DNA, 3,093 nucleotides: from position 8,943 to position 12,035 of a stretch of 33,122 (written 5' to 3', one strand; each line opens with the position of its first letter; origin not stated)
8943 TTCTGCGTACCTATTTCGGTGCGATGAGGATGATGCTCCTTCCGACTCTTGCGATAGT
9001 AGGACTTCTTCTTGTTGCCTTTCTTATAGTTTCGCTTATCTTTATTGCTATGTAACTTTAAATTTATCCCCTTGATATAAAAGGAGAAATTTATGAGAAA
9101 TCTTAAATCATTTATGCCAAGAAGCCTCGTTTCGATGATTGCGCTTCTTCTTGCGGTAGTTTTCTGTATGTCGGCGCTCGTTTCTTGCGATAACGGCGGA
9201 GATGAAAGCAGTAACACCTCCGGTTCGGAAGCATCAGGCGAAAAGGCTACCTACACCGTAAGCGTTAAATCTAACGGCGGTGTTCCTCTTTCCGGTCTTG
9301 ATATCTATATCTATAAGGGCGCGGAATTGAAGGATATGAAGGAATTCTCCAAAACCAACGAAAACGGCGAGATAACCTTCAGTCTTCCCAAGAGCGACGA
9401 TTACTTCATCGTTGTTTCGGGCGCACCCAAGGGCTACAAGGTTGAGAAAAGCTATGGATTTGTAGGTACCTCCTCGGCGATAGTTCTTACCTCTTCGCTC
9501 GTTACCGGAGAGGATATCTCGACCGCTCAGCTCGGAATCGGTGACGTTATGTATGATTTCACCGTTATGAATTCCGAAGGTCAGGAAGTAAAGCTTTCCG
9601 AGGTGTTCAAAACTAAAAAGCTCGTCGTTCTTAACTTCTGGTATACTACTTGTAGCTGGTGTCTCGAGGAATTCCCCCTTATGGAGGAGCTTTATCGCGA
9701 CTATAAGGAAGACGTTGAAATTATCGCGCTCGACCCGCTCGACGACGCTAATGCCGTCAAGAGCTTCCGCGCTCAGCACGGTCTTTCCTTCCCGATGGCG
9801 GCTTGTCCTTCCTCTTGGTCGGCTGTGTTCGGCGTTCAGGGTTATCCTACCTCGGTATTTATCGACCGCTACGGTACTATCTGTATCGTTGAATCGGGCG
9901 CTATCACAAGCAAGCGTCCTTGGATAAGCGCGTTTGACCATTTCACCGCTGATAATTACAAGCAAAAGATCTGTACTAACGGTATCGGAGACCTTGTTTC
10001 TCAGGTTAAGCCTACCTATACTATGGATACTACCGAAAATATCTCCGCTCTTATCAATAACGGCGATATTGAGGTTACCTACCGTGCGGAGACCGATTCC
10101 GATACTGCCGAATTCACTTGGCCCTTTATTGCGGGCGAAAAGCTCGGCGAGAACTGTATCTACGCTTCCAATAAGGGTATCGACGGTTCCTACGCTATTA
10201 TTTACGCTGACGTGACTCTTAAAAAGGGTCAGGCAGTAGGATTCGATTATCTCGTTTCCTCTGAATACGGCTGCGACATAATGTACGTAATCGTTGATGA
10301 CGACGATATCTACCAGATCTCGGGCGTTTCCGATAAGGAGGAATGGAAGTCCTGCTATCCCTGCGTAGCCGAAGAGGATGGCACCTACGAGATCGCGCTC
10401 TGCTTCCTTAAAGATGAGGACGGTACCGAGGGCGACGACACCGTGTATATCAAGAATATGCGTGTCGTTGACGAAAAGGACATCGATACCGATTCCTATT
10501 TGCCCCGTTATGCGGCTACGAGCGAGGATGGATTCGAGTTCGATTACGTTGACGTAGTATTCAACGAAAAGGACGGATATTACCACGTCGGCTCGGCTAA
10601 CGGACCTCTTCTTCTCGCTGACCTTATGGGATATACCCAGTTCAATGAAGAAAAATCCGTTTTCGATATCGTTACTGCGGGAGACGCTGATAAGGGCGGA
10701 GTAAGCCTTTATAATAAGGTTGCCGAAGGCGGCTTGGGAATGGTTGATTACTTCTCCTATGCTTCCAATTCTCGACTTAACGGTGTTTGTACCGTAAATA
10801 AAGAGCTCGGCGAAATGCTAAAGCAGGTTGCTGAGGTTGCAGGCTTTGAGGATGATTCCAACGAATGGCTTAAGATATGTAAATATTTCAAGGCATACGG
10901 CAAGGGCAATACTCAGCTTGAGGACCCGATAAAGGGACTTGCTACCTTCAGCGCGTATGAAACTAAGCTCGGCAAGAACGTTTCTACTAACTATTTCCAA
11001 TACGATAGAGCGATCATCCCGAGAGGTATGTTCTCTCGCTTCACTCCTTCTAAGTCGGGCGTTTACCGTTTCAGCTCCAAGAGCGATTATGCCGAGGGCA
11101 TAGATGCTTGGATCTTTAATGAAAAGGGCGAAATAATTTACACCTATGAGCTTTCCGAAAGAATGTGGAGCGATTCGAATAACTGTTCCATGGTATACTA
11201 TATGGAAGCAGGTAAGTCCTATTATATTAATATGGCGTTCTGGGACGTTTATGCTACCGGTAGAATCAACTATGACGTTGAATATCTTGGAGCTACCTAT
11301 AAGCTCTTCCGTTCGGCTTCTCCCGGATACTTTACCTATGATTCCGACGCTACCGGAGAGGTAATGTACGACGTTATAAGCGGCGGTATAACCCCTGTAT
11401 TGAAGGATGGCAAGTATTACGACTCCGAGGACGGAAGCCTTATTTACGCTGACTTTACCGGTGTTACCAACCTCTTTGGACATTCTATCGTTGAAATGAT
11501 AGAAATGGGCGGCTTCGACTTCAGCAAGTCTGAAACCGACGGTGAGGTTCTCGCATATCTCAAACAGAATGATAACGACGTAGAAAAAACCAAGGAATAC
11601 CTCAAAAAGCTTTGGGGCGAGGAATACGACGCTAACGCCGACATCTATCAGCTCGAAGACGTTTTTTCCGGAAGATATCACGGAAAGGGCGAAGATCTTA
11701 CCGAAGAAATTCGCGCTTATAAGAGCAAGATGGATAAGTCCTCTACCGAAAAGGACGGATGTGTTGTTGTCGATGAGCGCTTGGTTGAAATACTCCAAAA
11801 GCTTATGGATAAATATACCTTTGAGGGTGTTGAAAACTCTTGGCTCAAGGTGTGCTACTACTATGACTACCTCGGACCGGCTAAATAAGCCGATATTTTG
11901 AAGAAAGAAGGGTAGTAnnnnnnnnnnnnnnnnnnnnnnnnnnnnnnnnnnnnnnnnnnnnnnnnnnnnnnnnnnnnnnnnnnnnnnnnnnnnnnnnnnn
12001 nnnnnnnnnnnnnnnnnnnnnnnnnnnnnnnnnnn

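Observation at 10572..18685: Unrecognised conserved module (DG[FY]YH-x-SA[DN]GP ... [TD]E[DR]L ... W-x3-C-Y) present four times in three proteins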

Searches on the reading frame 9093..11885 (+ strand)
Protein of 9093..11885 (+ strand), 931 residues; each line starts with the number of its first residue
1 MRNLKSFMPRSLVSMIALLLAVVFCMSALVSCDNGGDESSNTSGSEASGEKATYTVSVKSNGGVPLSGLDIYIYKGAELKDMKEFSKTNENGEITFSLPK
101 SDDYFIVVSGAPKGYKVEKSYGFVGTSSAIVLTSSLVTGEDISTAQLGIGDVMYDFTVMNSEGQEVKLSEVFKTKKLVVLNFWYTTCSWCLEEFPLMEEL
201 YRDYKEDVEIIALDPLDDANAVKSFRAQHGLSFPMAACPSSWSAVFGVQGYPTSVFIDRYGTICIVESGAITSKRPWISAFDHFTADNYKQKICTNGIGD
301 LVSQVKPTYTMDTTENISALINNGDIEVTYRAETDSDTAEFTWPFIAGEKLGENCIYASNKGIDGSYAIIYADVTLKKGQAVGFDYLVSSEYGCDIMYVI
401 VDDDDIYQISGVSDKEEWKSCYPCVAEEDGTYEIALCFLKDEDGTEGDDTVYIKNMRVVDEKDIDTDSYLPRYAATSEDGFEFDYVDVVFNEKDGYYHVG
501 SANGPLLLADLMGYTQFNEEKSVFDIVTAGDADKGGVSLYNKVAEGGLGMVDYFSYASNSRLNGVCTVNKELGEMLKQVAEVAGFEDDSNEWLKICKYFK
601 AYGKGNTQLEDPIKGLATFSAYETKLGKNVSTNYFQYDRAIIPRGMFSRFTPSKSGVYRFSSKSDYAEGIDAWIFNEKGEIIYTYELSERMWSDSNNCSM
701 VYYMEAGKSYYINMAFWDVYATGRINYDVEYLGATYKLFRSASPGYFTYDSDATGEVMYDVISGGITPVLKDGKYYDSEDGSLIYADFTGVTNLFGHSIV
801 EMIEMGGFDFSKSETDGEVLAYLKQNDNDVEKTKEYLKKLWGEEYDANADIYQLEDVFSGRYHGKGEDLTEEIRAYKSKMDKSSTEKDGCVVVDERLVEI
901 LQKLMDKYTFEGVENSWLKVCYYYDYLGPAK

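Call 3: search_protein_families(library=pfam, proteins=[window:9093-11885:+], max_evalue=0.1)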
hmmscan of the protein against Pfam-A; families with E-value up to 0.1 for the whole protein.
window:9093-11885:+ (931 aa): 11 families
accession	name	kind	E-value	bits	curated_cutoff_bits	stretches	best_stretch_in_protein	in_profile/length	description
PF00578.27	AhpC-TSA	-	2.1e-16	60.4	26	1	149-263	1-121/124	AhpC/TSA family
PF08534.16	Redoxin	-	1.8e-15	57.4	26.6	1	150-269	3-134/148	Redoxin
PF13905.12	Thioredoxin_8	-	1e-08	35.8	27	1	176-263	2-94/94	Thioredoxin-like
PF00085.26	Thioredoxin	-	0.00017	22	23.5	1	170-223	13-66/103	Thioredoxin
PF17802.7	SpaA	-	0.0012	19.4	23.1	1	58-121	8-72/91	Prealbumin-like fold domain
PF24565.1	Ned1_M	-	0.038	14.3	27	0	823-854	43-74/100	Nuclear elongation and deformation protein 1-like, middle domain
PF10670.15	DUF4198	-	0.048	14.2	34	0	55-108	150-205/209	Domain of unknown function (DUF4198)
PF14250.11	AbrB-like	-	0.055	14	25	0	27-63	4-40/70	AbrB-like transcriptional regulator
PF13098.12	Thioredoxin_2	-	0.065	14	27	0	173-273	3-97/104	Thioredoxin-like domain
PF19785.4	UPF0738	-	0.068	13.6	27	0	685-711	26-52/117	Family of unknown function (UPF0738)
PF02369.22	Big_1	-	0.069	13.7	34.9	0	49-98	15-66/93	Bacterial Ig-like domain (group 1)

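Call 4: search_protein_families(library=ncbifam, proteins=[window:9093-11885:+], max_evalue=0.1)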
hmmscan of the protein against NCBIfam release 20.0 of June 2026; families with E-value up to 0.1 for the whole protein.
window:9093-11885:+ (931 aa): 13 families
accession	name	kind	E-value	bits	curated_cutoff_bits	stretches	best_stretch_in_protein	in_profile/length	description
NF002854.0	PRK03147.1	subfamily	1.7e-23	83.4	170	1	141-274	30-163/176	thiol-disulfide oxidoreductase ResA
TIGR00385.1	dsbE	subfamily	1.3e-09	37.9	123.15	1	165-274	53-161/173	DsbE family thiol:disulfide interchange protein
NF041202.1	StoA_CxxC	exception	1.4e-07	31.5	210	1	161-274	41-155/163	endospore biogenesis thiol-disulfide oxidoreductase StoA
NF047696.1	ThlDiSintTplARhiz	equivalog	2e-05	24.4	230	1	154-214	78-137/219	thiol:disulfide interchange protein TlpA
NF047697.1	ThioredTrxAClost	equivalog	2.1e-05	24.7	140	1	169-215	11-57/105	thioredoxin TrxA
NF038285.1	deiodinase_rel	hypoth_equivalog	0.00013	21.6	250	1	130-211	158-240/347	deiodinase family protein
TIGR01068.1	thioredoxin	equivalog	0.0009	19.4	96.8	1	169-215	7-54/101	thioredoxin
NF041054.1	WAxxUGC_long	equivalog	0.0014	18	300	1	155-276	86-207/354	ResA-like WAxxUGC motif-containing protein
NF008229.0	PRK10996.1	equivalog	0.0029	17.3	125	1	151-219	30-96/141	thioredoxin TrxC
NF058595.1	invert_tail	domain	0.0031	17.8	37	1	13-62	53-99/113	lipo-invert putative C-terminal anchoring domain-containing protein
TIGR02661.1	MauD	equivalog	0.0056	16.2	188.6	1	148-264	47-160/189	methylamine dehydrogenase accessory protein MauD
NF011941.0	PRK15412.1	equivalog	0.0059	16.1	359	1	157-278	51-169/185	thiol:disulfide interchange protein DsbE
NF041895.1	choice_anch_V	domain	0.055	13.5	42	0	47-101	50-103/150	choice-of-anchor V domain-containing protein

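Call 69: list_cluster_members(proteins=[window:9093-11885:+, window:11918-13165:+, window:16780-18891:+])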
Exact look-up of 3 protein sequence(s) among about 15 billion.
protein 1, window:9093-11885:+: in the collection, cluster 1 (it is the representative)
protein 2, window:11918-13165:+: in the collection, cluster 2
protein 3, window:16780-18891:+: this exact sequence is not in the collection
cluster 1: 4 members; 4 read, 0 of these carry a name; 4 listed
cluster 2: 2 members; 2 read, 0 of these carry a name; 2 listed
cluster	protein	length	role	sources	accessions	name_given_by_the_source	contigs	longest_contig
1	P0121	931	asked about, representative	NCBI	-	-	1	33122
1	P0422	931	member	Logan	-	-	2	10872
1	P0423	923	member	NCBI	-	-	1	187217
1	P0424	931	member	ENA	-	-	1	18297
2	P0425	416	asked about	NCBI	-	-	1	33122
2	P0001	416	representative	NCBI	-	-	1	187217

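Call 70: search_solved_structures(query=window:9093-11885:+, max_evalue=1)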
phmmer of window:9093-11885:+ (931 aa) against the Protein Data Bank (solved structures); distinct sequences matched with E-value up to 1: 83 (the best 60 are shown).
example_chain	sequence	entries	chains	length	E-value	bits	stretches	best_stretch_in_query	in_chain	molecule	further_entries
4nmu_A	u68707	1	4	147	6.9e-18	67.5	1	147-264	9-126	Thiol-disulfide oxidoreductase ResA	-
3c73_A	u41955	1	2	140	8.9e-12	47.3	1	155-273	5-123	Thiol-disulfide oxidoreductase resA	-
3c71_A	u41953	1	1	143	9.6e-12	47.2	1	155-273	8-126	Thiol-disulfide oxidoreductase resA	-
1st9_A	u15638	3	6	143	1.3e-11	46.7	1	155-273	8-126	Thiol-disulfide oxidoreductase resA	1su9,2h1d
2f9s_A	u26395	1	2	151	1.6e-11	46.5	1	155-273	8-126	Thiol-disulfide oxidoreductase resA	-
2h1b_A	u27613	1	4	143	3.5e-11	45.4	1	155-273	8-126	Thiol-disulfide oxidoreductase resA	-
3gl3_A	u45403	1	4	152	9.9e-11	43.8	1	147-269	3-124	Putative Thiol:disulfide interchange protein DsbE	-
2l5o_A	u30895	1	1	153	1.5e-10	43.3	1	174-264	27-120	Putative thioredoxin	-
2h19_A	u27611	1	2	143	2.3e-10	42.6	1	155-273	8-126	Thiol-disulfide oxidoreductase resA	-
2h1a_A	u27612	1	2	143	2.3e-10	42.6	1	155-273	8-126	Thiol-disulfide oxidoreductase resA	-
4hqs_A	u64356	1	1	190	1.7e-09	39.8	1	123-268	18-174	Thioredoxin family protein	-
2h1g_A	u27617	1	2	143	4.1e-09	38.5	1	155-273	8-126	Thiol-disulfide oxidoreductase resA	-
3kcm_A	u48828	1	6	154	9.4e-09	37.3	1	155-281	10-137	Thioredoxin family protein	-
4hqz_A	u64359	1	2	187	1.6e-08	36.5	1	142-273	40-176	Thioredoxin family protein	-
2yp6_A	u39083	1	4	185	1.8e-08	36.4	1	143-273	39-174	THIOREDOXIN FAMILY PROTEIN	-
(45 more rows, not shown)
